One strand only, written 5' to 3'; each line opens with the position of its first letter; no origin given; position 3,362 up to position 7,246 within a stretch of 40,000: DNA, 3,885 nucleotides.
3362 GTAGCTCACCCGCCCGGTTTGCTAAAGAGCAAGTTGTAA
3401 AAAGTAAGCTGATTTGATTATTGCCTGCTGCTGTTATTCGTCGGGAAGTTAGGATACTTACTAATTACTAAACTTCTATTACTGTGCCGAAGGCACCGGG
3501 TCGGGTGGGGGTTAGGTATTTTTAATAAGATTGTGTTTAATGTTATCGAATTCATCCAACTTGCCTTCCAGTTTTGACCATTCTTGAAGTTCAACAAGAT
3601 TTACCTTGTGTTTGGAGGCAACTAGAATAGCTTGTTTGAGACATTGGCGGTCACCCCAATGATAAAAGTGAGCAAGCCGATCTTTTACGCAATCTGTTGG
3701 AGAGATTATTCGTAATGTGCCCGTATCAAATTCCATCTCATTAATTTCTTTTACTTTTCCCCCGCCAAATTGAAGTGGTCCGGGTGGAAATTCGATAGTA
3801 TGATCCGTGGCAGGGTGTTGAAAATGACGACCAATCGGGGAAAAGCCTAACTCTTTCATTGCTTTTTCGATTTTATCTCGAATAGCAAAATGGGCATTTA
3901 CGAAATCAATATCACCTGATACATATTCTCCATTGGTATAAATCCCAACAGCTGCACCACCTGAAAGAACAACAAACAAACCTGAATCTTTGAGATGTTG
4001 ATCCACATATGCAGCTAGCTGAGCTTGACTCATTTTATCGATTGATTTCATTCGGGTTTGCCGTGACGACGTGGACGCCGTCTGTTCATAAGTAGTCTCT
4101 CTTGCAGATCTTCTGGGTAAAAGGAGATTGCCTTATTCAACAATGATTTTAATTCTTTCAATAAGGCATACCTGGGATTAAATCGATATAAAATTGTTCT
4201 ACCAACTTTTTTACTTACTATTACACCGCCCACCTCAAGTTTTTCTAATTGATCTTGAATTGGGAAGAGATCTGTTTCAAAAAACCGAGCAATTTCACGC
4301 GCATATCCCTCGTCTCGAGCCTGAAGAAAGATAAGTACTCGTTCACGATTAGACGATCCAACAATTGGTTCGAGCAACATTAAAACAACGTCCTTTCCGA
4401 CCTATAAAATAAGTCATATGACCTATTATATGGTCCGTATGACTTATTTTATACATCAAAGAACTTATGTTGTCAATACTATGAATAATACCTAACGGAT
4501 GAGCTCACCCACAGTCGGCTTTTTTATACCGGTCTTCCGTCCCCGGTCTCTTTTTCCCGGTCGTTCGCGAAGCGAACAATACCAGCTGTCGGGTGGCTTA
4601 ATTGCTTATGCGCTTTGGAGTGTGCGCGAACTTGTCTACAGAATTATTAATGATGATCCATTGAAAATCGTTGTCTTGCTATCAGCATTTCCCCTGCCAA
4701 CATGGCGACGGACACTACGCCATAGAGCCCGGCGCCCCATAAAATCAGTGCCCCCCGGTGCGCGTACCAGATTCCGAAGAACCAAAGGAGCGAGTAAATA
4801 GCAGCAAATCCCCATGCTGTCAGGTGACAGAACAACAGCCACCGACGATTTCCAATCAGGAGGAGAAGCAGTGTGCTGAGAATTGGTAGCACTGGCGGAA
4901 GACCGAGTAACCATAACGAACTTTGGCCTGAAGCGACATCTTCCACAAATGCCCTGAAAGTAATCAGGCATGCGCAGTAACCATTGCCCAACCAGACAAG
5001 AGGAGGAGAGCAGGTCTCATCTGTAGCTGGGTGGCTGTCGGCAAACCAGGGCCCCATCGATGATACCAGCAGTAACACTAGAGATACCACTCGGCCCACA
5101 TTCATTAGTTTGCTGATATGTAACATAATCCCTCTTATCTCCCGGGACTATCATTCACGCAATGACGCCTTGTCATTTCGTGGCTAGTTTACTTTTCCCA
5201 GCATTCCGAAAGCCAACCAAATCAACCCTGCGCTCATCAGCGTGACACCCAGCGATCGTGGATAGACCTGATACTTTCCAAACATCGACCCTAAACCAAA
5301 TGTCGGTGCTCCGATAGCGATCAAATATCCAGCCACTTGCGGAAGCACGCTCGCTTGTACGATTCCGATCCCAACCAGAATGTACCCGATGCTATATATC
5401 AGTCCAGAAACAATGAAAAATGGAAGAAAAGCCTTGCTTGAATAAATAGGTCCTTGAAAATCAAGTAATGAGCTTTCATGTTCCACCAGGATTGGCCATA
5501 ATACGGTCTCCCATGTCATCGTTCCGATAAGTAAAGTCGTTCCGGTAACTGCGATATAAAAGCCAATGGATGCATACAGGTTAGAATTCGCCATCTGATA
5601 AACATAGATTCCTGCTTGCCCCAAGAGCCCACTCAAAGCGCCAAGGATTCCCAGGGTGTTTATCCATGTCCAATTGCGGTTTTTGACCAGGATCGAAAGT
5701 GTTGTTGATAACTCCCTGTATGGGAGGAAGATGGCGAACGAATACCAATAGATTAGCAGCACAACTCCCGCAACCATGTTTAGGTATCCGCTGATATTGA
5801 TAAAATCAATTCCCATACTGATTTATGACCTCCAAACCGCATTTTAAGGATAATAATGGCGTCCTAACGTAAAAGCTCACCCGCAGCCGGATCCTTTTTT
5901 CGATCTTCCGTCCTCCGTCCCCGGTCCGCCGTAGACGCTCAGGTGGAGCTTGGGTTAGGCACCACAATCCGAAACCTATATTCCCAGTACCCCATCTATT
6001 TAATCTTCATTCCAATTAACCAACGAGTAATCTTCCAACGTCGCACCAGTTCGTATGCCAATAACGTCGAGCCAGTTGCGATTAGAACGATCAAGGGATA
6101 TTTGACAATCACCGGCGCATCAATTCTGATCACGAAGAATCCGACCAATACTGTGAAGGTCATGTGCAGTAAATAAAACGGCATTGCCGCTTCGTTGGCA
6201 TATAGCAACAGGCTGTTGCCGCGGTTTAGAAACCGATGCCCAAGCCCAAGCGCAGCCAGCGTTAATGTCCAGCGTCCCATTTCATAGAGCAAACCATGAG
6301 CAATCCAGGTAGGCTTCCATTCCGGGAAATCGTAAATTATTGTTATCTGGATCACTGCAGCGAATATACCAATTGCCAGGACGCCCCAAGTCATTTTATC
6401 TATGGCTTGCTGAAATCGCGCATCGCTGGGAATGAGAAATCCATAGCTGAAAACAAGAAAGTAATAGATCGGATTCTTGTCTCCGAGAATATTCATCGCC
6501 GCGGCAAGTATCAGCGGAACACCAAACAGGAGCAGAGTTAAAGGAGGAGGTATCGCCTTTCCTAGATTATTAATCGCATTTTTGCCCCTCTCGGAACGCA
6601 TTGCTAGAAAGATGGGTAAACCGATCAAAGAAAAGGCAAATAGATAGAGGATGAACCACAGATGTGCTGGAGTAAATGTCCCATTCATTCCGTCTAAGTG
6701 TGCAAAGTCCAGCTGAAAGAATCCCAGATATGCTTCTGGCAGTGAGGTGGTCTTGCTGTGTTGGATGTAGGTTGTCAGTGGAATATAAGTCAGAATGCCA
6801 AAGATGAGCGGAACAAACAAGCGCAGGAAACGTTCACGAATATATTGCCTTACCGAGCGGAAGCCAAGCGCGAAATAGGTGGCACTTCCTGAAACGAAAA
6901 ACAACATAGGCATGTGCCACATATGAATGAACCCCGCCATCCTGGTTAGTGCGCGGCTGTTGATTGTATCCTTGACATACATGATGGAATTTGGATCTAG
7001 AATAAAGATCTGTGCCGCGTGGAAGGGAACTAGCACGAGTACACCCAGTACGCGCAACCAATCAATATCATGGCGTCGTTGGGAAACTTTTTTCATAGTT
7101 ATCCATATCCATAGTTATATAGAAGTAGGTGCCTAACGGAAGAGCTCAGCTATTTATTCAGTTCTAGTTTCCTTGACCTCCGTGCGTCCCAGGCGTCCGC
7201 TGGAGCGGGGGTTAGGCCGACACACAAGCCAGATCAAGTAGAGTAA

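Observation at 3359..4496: Two-gene cassette: winged-HTH protein plus minimal nucleotidyltransferase-fold protein, a candidate uncharacterised TA/defence module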

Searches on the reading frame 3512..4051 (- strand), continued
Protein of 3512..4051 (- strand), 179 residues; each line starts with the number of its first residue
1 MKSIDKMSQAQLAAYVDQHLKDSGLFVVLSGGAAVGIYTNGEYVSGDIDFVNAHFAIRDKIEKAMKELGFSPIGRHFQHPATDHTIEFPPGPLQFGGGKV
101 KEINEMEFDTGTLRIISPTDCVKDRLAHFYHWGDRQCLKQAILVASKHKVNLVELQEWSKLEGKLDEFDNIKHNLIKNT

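Call 92: get_annotated_region(hit=H2, flank=4000)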
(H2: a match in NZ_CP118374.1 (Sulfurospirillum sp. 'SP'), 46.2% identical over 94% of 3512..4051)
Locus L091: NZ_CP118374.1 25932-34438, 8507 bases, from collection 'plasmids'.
description: Sulfurospirillum sp. 'SP' plasmid pSulSP, complete sequence
organism: Sulfurospirillum sp. 'SP' (NCBI taxid 3023479)
taxonomy: Bacteria; Campylobacterota; Epsilonproteobacteria; Campylobacterales; Sulfurospirillaceae; Sulfurospirillum; Sulfurospirillum sp. 'SP'
host: -; source: bacterial isolate,Wastewater treatment plant; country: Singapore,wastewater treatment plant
typing (MOB-suite, as given by PLSDB): non-mobilizable
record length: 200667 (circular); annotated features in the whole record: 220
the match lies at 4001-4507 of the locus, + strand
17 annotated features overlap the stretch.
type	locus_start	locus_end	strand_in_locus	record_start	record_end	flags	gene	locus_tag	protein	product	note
CDS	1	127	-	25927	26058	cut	-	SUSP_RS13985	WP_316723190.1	hypothetical protein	-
CDS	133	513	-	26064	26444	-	-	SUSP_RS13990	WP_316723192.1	hypothetical protein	-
CDS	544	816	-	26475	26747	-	-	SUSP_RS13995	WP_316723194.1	hypothetical protein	-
CDS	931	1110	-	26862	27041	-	-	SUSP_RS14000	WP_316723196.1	hypothetical protein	-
CDS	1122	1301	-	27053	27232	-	-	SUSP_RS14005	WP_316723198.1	hypothetical protein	-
CDS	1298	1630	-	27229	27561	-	-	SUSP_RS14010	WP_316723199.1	hypothetical protein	-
CDS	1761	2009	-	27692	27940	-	-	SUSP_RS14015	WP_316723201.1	hypothetical protein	-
CDS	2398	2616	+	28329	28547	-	-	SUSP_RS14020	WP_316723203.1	XRE family transcriptional regulator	-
CDS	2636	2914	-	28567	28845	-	-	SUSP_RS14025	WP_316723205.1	hypothetical protein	-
CDS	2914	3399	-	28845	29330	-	-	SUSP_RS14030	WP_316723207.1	hypothetical protein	-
CDS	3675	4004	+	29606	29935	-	-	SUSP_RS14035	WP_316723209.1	winged helix-turn-helix domain-containing protein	-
CDS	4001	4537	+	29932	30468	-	-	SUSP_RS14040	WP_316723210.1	hypothetical protein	-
CDS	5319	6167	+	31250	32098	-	-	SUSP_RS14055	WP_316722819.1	IS982 family transposase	-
CDS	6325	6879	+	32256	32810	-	-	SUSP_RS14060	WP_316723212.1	transposase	-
CDS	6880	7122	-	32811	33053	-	-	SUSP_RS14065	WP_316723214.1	hypothetical protein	-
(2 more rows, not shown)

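Call 97: fold_search(model_id=the predicted structure, library=viral)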
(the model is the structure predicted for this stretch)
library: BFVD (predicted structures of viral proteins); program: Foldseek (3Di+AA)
matches with E <= 10: 348; with E <= 0.001: 3
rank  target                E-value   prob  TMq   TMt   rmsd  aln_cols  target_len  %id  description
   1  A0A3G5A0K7            3.2e-04  1.00  0.45  0.50   6.9       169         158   15  Uncharacterized protein [Faunusvirus sp.]
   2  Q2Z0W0                8.3e-04  1.00  0.48  0.51   6.6       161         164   10  Uncharacterized protein [Pseudomonas phage EL]
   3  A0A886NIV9            8.8e-04  0.99  0.36  0.24  10.9       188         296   13  (no name in the UniProt tables at hand)
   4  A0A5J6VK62            1.1e-03  1.00  0.44  0.43   4.4       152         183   14  LicD family protein [Megaviridae environmental sample]
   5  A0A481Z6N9            1.5e-03  0.96  0.34  0.23  13.9       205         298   13  LicD family protein [Pithovirus LCPAC302]
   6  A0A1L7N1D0            1.9e-03  1.00  0.39  0.47   6.4       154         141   11  Uncharacterized protein [Ralstonia phage RP12]
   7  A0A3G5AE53            2.3e-03  1.00  0.52  0.19   4.9       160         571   11  DUF7275 domain-containing protein [Satyrvirus sp.]
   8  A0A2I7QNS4            2.8e-03  1.00  0.50  0.40   5.1       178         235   14  (no name in the UniProt tables at hand)
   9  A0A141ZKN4            2.8e-03  0.99  0.41  0.18   6.0       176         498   14  (no name in the UniProt tables at hand)
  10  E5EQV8                3.3e-03  1.00  0.43  0.44   4.1       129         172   16  (no name in the UniProt tables at hand)
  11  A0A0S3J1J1            3.3e-03  0.99  0.40  0.24  10.2       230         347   10  Uncharacterized protein [Anticarsia gemmatalis multiple nucleopolyhedrovirus]
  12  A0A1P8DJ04            3.5e-03  1.00  0.46  0.55   5.5       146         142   15  (no name in the UniProt tables at hand)
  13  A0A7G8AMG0            4.1e-03  0.98  0.38  0.27  11.5       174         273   14  (no name in the UniProt tables at hand)
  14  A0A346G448            4.7e-03  0.90  0.36  0.13   9.9       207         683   14  (no name in the UniProt tables at hand)
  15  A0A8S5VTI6            5.9e-03  1.00  0.45  0.45   6.2       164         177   12  (no name in the UniProt tables at hand)
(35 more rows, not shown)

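Call 99: search_protein_families(library=phrogs, proteins=[window:3512-4051:-, P0324, L089:1477-2034:+, L089:1146-1487:+], max_evalue=0.01)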
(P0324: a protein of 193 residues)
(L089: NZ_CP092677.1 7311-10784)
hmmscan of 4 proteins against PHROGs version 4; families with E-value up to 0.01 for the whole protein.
window:3512-4051:- (179 aa): 2 families
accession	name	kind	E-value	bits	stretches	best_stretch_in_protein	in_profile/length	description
phrog_13263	-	unknown function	3e-36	126.2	1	8-165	10-168/186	-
phrog_29554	-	unknown function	0.0002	22.2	1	11-45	13-47/55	-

P0324 (193 aa): 2 families
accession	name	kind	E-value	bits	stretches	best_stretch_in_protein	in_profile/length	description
phrog_13263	-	unknown function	5.1e-31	109.2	1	12-171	14-176/186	-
phrog_29554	-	unknown function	0.00014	22.7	1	16-46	18-48/55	-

L089:1477-2034:+ (186 aa): 2 families
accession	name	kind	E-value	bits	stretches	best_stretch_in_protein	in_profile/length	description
phrog_13263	-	unknown function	7.5e-130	431.4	1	1-186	1-186/186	-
phrog_29554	-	unknown function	2.3e-35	121.3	1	1-47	1-47/55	-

L089:1146-1487:+ (114 aa): 2 families
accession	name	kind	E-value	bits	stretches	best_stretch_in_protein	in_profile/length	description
phrog_18520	-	unknown function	1.6e-77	258.1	1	1-114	1-114/114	-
phrog_19053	-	unknown function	0.0019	18.9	1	26-87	175-236/246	-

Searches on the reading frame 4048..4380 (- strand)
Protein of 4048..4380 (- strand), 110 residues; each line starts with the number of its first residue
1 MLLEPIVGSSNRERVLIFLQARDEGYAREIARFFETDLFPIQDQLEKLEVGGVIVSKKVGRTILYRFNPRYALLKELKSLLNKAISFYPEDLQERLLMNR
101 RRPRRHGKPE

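Call 3: search_protein_families(library=pfam, proteins=[window:4048-4380:-], max_evalue=1)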
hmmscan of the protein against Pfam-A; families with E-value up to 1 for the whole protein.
window:4048-4380:- (110 aa): 2 families
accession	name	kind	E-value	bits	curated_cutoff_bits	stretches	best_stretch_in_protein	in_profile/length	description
PF24033.1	DUF7342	-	0.0067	16.9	31.6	1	26-83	19-76/150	Family of unknown function (DUF7342)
PF10007.15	DUF2250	-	0.041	14.4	24.4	1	12-63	10-60/93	Uncharacterized protein conserved in archaea (DUF2250)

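Call 4: search_protein_families(library=ncbifam, proteins=[window:4048-4380:-], max_evalue=1)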
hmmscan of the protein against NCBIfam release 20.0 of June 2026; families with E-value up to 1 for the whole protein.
window:4048-4380:- (110 aa): 2 families
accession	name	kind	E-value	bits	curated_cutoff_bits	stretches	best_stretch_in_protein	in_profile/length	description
NF033788.1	HTH_metalloreg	subfamily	0.00027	20.7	55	1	8-69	9-70/77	metalloregulator ArsR/SmtB family transcription factor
NF033789.1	repress_SdpR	subfamily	0.001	19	100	1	10-68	8-65/79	autorepressor SdpR family transcription factor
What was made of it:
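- On ArsR/SmtB winged-helix repressors: NCBIfam HTH_metalloreg scores 20.7 bits against a cut-off of 55 (call 4).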

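Call 5: search_protein_families(library=padloc, proteins=[window:4048-4380:-], max_evalue=1)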
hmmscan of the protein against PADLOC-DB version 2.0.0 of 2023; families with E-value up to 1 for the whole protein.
window:4048-4380:- (110 aa): 6 families
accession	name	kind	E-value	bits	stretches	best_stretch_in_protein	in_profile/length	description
PDLC04368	PDC-M05A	-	1.4e-10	39.4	1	11-88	14-93/201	-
PDLC01438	Csa3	-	0.0005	18.2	1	8-95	146-228/305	"CAS-I,CAS-II,CAS-III,CAS-IV,CAS-V,CAS-VI; associated_signaling"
PDLC04372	PDC-M05A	-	0.0052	15.1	1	41-86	15-60/167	-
PDLC04370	PDC-M05A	-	0.02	12.7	1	2-82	7-88/194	-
PDLC04371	PDC-M05A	-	0.022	12.4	1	12-74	33-103/211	-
PDLC01879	CARF3--CARF_TM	-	0.037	11.7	1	13-69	159-211/222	-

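Call 10: find_homologous_proteins(query=window:4048-4380:-)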
Query window:4048-4380:- (110 aa): 1334 proteins with E <= 0.001 among 1338 candidates; the best 120 are listed.
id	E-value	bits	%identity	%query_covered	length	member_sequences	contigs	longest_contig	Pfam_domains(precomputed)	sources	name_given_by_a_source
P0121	8.1e-62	224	95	100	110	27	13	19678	-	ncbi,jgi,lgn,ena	-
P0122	2.7e-59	216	92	100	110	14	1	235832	-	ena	-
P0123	6.9e-59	214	93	100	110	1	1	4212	-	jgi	jgi:hypothetical protein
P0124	7.5e-58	211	89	99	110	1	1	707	-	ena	-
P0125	1.5e-57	210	89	100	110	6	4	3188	-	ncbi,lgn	-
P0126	4.1e-57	209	90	100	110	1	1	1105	-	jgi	jgi:predicted ArsR family transcriptional regulator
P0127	4.5e-57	209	90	100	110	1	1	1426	-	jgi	jgi:predicted transcriptional regulator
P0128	4.6e-57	209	88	100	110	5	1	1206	-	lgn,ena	-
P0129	7.2e-57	208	86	100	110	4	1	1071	-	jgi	jgi:hypothetical protein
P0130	7.4e-57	208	89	100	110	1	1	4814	-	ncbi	ncbi:winged helix-turn-helix domain-containing protein [Chloroflexota bacterium]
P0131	8.5e-57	208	90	100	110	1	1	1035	-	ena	-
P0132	2.5e-56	206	87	100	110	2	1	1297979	-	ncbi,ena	-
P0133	3.0e-56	206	89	90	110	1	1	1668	-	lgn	-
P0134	7.4e-56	205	90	99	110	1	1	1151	-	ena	-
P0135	1.0e-55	204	89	100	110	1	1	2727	-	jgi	jgi:hypothetical protein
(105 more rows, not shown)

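Call 59: predict_structure(alignment_id=A5)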
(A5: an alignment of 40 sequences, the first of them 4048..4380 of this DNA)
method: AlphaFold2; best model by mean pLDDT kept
length: 110 residues; sequences in the alignment: 40
mean_pLDDT: 86.6   pTM: 0.76
mean pLDDT of the five models: 86.6, 82.9, 80.8, 80.3, 77.1
residues with pLDDT >= 90: 69; 70-90: 28; 50-70: 10; < 50: 3
segments of 3 or more residues with pLDDT < 50: none
pLDDT, mean of each block of 10 residues (from residue 1): 79 93 92 93 95 94 94 94 89 78 53
secondary structure, 60 per line:
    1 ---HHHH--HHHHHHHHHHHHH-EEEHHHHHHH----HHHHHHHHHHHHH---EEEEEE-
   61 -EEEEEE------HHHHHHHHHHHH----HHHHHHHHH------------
elements in order: H4-7 H10-22 E24-26 H27-33 H38-50 E54-59 E62-67 H74-85 H90-98
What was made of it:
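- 4054..4086 (-): Coding region of the C-terminal basic tail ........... (residues 99-109). The family consensus is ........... The tail is predicted to be disordered. The last block of the model has pLDDT 53 (call 59).
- On AbiE (AbiEi/AbiEii): The protein is 110 aa and has a wHTH plus two helices plus a disordered tail (call 59).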

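Call 61: fold_search(model_id=the predicted structure, library=pdb)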
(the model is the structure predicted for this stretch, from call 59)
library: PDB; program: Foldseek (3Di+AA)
matches with E <= 10: 1393; with E <= 0.001: 14
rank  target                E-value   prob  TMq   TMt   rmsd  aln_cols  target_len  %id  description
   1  5yi1                  3.5e-04  1.00  0.55  0.47   7.4       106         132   16  Structure of Lactococcus lactis ZitR, C30AH42A mutant in apo form (released 2017-12-06)
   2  6o8n_A                3.7e-04  1.00  0.63  0.72   2.8        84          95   20  Crystal Structure of C9S tetrasulfide state of Sulfide-responsive transcriptional repressor (SqrR) from Rhodobacter ca (released 2020-04-01)
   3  6o8k                  3.9e-04  1.00  0.62  0.72   2.8        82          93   20  Crystal Structure of apo and reduced Sulfide-responsive transcriptional repressor (SqrR) from Rhodobacter capsulatus. (released 2020-04-01)
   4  1smt_A                4.9e-04  1.00  0.55  0.61   2.7        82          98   22  SMTB REPRESSOR FROM SYNECHOCOCCUS PCC7942 (released 1997-12-03)
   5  1r1u_A                4.9e-04  1.00  0.58  0.66   3.9        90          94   19  Crystal structure of the metal-sensing transcriptional repressor CzrA from Staphylococcus aureus in the apo-form (released 2004-05-18)
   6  5yi0_A                4.9e-04  1.00  0.52  0.40   8.3        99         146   17  Structure of Lactococcus lactis ZitR, C30AH42A mutant (released 2017-12-06)
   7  6cdb_A                5.2e-04  1.00  0.58  0.64   3.8        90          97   19  Crystal Structure of V66L CzrA in the Zn(II)bound state (released 2018-07-11)
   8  5jls                  6.2e-04  1.00  0.56  0.47   7.5       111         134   13  Crystal Structure of Adhesin competence repressor (AdcR) from Streptococcus pyogenes (C-terminally His tagged) (released 2017-05-03)
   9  1r1u_B                7.0e-04  1.00  0.58  0.67   3.4        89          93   19  Crystal structure of the metal-sensing transcriptional repressor CzrA from Staphylococcus aureus in the apo-form (released 2004-05-18)
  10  6cda                  7.0e-04  1.00  0.57  0.64   4.0        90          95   18  Crystal structure of L34A CzrA in the Zn(II)bound state (released 2018-07-11)
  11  6o8o_D                7.9e-04  1.00  0.61  0.67   2.8        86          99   17  Crystal Structure of C9S disulfide state of Sulfide-responsive transcriptional repressor (SqrR) from Rhodobacter capsu (released 2020-04-01)
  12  9ff3                  8.4e-04  1.00  0.60  0.39   5.2        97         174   16  The structure of delta-ScoC, a global regulator protein from Geobacillus kaustophilus T-1 (released 2025-06-04)
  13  6cdb_B                8.9e-04  1.00  0.57  0.65   3.9        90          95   19  Crystal Structure of V66L CzrA in the Zn(II)bound state (released 2018-07-11)
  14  4ggg_B                9.4e-04  1.00  0.58  0.67   3.5        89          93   20  Crystal structure of V66A/L68V CzrA in the Zn(II)bound state. (released 2013-02-06)
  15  6o8n_B                1.0e-03  1.00  0.61  0.68   2.7        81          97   20  Crystal Structure of C9S tetrasulfide state of Sulfide-responsive transcriptional repressor (SqrR) from Rhodobacter ca (released 2020-04-01)
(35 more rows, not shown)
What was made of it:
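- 4048..4380 (-): 110-aa ArsR/SmtB/MarR-like winged-helix repressor. It is translationally coupled to the nucleotidyltransferase gene by the ATGA overlap at 4048-4051. AF2 gives pLDDT 86.6 with an ArsR/MarR fold (calls 59, 61).
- On ArsR/SmtB winged-helix repressors: The fold matches SqrR, SmtB and CzrA (TM 0.55-0.63; call 61).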

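Call 99: search_protein_families(library=phrogs, proteins=[window:4048-4380:-], max_evalue=0.01)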
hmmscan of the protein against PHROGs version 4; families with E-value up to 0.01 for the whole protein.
window:4048-4380:- (110 aa): 1 family
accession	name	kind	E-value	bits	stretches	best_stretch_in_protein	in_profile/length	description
phrog_18520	-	unknown function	1.7e-15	58.1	1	1-109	1-109/114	-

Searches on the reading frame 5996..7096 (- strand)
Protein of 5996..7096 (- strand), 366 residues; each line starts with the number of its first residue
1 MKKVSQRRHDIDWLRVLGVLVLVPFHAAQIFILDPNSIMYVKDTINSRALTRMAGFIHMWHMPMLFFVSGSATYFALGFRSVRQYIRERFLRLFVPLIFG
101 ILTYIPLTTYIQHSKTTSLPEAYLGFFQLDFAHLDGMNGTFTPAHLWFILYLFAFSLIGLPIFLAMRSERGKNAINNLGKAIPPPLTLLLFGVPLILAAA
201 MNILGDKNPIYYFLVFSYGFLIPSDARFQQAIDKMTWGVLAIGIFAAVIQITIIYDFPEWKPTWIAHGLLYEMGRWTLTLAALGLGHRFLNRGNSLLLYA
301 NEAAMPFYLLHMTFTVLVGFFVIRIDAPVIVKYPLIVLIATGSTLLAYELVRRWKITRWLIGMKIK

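Call 49: search_protein_families(library=pfam, proteins=[window:5996-7096:-], max_evalue=0.001)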
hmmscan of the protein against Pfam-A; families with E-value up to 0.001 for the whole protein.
window:5996-7096:- (366 aa): 1 family
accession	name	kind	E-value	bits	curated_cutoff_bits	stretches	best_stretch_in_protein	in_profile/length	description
PF01757.29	Acyl_transf_3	-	9.2e-28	97.7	31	1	9-346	2-319/326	Acyltransferase domain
